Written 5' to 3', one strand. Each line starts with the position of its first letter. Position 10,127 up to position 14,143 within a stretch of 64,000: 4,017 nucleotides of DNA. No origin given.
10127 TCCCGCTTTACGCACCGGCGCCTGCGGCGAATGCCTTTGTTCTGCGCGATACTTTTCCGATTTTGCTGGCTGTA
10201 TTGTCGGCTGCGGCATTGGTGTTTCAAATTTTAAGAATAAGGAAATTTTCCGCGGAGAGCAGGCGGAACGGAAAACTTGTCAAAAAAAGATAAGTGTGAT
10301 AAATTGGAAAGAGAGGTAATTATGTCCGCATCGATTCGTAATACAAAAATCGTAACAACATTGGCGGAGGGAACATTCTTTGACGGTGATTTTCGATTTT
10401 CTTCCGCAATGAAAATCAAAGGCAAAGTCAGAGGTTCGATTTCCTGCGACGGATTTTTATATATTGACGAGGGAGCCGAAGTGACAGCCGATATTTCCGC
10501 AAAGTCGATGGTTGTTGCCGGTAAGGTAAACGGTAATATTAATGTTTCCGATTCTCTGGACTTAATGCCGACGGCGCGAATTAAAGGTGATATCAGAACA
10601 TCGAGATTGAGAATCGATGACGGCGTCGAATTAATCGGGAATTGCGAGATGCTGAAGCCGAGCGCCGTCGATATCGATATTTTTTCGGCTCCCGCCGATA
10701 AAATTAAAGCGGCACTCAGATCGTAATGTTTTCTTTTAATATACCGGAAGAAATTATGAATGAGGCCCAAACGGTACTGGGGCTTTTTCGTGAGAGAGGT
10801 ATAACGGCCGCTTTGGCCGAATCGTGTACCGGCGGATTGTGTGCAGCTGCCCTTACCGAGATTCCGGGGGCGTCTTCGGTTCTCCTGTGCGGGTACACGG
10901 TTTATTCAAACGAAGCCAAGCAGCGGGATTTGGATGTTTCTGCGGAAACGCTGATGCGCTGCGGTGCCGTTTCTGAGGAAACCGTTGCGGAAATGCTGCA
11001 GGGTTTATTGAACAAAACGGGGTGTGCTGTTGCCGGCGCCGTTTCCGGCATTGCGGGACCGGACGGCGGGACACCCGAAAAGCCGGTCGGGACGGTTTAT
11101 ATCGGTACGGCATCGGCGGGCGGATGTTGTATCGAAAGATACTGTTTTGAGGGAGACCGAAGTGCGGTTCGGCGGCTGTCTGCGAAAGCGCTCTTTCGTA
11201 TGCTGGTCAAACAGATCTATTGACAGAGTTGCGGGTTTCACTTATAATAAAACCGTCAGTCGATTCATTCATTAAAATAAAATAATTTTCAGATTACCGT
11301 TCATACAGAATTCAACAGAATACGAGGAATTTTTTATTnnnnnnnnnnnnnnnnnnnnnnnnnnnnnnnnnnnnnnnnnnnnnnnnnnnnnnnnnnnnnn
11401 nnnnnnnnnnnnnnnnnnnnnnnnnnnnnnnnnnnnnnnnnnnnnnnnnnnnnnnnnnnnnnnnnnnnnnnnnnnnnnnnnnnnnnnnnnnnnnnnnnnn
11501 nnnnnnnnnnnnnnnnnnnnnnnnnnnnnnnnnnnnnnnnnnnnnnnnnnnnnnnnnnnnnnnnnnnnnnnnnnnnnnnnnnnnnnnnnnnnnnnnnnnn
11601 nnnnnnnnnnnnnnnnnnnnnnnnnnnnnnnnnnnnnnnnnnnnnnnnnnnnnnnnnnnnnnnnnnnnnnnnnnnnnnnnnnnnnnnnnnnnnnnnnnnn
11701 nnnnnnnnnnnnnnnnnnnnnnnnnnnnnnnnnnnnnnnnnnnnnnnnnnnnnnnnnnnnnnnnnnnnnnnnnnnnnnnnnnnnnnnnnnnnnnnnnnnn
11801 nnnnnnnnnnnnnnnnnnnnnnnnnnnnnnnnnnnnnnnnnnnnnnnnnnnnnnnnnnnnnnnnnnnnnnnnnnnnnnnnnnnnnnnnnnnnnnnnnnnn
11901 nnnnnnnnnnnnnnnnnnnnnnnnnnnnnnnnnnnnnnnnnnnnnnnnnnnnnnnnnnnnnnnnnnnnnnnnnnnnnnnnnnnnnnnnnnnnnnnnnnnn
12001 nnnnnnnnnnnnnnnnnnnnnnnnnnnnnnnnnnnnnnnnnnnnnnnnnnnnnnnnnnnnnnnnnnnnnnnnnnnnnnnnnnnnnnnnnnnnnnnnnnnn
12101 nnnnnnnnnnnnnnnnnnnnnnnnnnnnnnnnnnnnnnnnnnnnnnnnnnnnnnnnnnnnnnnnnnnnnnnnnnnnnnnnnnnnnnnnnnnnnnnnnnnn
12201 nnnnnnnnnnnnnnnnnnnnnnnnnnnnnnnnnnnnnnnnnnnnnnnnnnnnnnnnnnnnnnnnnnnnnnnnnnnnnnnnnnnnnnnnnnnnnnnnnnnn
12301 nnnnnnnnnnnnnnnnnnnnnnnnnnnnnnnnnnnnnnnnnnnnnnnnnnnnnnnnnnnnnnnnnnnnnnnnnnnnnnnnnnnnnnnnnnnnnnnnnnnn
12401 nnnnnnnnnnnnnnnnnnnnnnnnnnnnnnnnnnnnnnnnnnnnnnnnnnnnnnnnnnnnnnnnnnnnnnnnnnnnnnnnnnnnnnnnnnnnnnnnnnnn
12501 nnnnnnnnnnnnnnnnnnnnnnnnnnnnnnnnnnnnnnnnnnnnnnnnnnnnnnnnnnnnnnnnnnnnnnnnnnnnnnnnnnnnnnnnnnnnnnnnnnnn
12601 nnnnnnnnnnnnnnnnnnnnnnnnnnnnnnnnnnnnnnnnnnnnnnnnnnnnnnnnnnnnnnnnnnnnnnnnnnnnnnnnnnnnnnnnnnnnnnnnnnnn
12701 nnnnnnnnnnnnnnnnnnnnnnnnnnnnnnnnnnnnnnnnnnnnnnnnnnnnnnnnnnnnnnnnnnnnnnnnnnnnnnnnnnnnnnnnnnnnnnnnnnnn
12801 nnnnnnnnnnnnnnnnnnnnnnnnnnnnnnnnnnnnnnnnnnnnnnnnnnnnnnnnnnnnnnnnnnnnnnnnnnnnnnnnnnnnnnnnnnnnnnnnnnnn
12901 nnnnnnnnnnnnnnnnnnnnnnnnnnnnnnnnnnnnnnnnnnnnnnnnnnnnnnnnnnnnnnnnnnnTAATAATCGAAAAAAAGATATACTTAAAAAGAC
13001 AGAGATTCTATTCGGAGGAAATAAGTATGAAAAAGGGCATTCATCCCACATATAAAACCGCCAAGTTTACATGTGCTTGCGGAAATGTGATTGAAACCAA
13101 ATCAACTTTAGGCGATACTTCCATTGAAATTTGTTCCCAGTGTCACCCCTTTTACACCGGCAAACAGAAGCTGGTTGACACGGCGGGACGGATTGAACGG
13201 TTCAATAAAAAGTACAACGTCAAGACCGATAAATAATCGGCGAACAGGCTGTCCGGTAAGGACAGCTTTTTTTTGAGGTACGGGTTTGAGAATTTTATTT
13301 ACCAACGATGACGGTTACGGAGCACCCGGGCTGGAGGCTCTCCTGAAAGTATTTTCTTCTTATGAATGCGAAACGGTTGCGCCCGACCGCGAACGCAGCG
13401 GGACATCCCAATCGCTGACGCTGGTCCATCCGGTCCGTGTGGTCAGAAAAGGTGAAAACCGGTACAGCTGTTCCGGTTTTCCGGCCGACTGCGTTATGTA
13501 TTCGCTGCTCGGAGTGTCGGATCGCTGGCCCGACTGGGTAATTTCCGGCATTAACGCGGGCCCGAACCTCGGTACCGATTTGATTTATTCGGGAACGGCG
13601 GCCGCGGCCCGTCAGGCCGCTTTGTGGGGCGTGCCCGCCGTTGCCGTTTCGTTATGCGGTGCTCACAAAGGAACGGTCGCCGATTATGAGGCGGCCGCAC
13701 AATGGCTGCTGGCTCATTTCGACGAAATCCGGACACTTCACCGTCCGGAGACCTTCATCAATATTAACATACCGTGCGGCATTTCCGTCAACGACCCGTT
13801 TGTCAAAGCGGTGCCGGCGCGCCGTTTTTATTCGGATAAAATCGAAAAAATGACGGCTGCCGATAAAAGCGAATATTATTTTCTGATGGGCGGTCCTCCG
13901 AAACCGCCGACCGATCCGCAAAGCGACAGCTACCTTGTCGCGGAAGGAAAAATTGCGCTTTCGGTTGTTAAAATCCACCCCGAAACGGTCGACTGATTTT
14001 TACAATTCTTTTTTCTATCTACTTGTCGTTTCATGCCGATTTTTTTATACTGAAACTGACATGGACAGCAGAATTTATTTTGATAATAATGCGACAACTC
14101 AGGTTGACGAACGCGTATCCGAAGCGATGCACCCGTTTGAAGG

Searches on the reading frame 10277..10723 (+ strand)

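Call 34: search_protein_families(library=pfam, proteins=[window:10277-10723:+], max_evalue=0.00001)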
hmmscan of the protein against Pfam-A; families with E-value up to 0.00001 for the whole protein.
window:10277-10723:+ (149 aa): 1 family
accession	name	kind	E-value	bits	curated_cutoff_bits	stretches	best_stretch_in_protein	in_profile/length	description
PF04519.19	Bactofilin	-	3.9e-28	98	27.9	1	27-124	1-98/98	Polymer-forming cytoskeletal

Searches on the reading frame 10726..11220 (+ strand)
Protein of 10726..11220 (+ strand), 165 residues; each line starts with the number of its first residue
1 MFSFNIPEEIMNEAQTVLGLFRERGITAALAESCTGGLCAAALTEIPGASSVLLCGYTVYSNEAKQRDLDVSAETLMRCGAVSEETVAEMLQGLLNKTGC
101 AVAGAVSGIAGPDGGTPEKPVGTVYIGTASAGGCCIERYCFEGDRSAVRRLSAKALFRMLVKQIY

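Call 34: search_protein_families(library=pfam, proteins=[window:10726-11220:+], max_evalue=0.00001)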
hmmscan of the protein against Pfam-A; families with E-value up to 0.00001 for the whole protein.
window:10726-11220:+ (165 aa): 1 family
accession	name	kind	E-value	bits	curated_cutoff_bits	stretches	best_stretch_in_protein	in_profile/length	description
PF02464.23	CinA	-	1e-48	165.3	23.5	1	14-162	5-153/155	Competence-damaged protein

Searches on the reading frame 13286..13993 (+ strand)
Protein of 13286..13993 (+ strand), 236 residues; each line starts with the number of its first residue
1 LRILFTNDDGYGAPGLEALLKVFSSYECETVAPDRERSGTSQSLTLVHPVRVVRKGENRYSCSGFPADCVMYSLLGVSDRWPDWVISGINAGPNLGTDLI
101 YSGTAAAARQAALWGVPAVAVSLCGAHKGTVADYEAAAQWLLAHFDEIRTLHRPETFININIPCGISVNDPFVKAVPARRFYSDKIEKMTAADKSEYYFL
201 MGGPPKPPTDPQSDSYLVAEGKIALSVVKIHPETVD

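Call 34: search_protein_families(library=pfam, proteins=[window:13286-13993:+], max_evalue=0.00001)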
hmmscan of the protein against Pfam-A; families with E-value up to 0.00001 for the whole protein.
window:13286-13993:+ (236 aa): 1 family
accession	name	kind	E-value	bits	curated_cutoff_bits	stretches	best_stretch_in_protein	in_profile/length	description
PF01975.23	SurE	-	1.5e-48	165.5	22.1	1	3-167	1-168/189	Survival protein SurE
